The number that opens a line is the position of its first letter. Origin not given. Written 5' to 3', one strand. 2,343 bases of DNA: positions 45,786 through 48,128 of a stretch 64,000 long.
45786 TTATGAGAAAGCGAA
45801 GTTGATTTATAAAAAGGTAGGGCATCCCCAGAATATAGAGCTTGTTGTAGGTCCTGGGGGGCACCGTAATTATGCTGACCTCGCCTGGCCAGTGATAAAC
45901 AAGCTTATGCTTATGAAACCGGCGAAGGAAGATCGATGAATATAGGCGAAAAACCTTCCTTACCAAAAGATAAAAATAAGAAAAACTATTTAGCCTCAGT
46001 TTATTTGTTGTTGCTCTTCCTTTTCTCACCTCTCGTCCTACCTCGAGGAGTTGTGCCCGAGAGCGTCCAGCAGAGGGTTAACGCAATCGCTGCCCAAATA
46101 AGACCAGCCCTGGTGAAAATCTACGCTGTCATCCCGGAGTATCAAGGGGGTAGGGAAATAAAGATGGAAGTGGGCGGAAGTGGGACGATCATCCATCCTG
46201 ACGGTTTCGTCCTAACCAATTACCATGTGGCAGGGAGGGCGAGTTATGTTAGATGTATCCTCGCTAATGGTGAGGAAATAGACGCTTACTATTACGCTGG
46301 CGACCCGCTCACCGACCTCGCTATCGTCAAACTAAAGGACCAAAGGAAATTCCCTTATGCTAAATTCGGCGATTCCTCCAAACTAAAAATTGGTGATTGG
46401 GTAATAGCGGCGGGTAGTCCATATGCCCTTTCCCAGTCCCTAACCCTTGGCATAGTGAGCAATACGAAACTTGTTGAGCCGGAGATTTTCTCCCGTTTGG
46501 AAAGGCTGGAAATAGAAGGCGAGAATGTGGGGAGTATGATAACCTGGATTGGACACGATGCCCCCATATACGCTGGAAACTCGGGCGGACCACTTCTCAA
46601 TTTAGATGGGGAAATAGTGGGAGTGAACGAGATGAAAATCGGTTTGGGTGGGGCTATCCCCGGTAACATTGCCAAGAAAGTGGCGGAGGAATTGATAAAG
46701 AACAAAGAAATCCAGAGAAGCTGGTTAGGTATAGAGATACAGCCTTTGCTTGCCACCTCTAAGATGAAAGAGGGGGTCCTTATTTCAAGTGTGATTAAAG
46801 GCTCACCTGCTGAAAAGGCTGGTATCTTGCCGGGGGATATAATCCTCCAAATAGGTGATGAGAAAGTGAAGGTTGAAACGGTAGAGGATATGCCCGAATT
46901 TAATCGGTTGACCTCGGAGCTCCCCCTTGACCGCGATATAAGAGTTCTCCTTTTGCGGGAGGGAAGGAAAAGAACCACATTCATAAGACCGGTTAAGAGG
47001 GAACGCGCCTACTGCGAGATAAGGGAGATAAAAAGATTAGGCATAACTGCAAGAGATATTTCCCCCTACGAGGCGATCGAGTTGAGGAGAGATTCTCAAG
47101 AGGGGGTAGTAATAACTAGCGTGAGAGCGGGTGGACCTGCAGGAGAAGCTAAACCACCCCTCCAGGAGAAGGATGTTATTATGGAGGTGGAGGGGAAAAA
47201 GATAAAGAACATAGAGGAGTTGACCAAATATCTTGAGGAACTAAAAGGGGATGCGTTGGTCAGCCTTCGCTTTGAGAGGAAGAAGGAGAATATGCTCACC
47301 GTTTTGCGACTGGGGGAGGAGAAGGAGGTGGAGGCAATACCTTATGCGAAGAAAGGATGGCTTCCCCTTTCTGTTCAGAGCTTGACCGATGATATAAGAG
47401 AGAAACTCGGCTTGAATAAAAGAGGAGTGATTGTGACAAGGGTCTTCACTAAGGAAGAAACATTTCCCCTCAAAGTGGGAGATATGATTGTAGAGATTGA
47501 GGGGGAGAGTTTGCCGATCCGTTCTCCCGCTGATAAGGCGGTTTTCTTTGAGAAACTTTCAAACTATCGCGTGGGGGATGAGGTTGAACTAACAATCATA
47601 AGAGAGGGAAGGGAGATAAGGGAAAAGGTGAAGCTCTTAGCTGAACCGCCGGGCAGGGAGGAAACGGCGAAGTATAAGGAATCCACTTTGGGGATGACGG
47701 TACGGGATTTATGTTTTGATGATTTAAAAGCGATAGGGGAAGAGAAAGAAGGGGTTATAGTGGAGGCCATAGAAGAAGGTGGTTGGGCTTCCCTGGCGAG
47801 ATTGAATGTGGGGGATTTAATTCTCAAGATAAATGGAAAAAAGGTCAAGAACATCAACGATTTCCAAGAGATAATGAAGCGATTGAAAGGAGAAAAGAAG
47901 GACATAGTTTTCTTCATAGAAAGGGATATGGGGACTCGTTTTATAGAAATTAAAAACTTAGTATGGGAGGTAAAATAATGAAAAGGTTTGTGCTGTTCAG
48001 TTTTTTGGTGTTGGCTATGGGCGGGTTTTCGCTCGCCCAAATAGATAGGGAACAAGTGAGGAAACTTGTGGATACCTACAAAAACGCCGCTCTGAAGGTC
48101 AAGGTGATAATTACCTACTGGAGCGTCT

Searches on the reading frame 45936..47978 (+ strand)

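Call 19: search_protein_families(library=ncbifam, proteins=[window:45936-47978:+], max_evalue=1e-10)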
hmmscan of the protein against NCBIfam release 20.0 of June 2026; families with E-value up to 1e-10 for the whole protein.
window:45936-47978:+ (680 aa): 19 families
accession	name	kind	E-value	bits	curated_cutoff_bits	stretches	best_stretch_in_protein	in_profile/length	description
TIGR02037.1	degP_htrA_DO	subfamily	2.6e-108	362.7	416.2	2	67-456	48-433/434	Do family serine endopeptidase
NF041521.1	HhoA_HhoB_HtrA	equivalog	2.3e-71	240.8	450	1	77-352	55-331/335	HhoA/HhoB/HtrA family serine endopeptidase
NF047968.1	SerProtHtrA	equivalog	1e-67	229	470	1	46-345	53-350/357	serine protease HtrA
NF007526.1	PRK10139.1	equivalog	2.7e-60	204.3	756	1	44-458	56-456/456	serine endoprotease DegQ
NF008189.1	PRK10942.1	equivalog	5.4e-59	199.9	720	1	72-435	106-456/477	serine endoprotease DegP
TIGR02038.1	protease_degS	equivalog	2.1e-58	198.2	422.95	1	53-346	52-340/351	outer membrane-stress sensor serine endopeptidase DegS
NF008147.1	PRK10898.1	equivalog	9.4e-54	182.9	408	1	54-345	53-340/352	outer membrane-stress sensor serine endopeptidase DegS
NF050055.1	SerProtHtrAMycob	equivalog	4.2e-53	181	800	1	41-353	197-499/502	serine protease HtrA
NF040960.1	MamE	equivalog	2.2e-45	155.4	800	1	65-249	108-289/659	magnetosome formation protease MamE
NF053637.1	SerProtHtrAspr2045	equivalog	1e-38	133.4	650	1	76-353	100-387/394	serine protease HtrA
NF041199.1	trx7_PDZ_seleno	equivalog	2e-27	96.1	300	1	381-566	195-389/390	Trx7/PDZ domain-containing (seleno)protein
TIGR00225.1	prc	subfamily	3.5e-19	69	218.6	0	257-320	44-103/335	C-terminal processing peptidase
TIGR02860.1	spore_IV_B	equivalog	1.5e-18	67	305.25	0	618-664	126-170/402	SpoIVB peptidase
NF040965.1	MamP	equivalog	1.7e-14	54.2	300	0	273-351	130-202/290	magnetosome magnetite formation protein MamP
NF051464.1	tail_spec_CT441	exception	1.3e-13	50.6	700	0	602-658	255-311/645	tail-specific protease Tsp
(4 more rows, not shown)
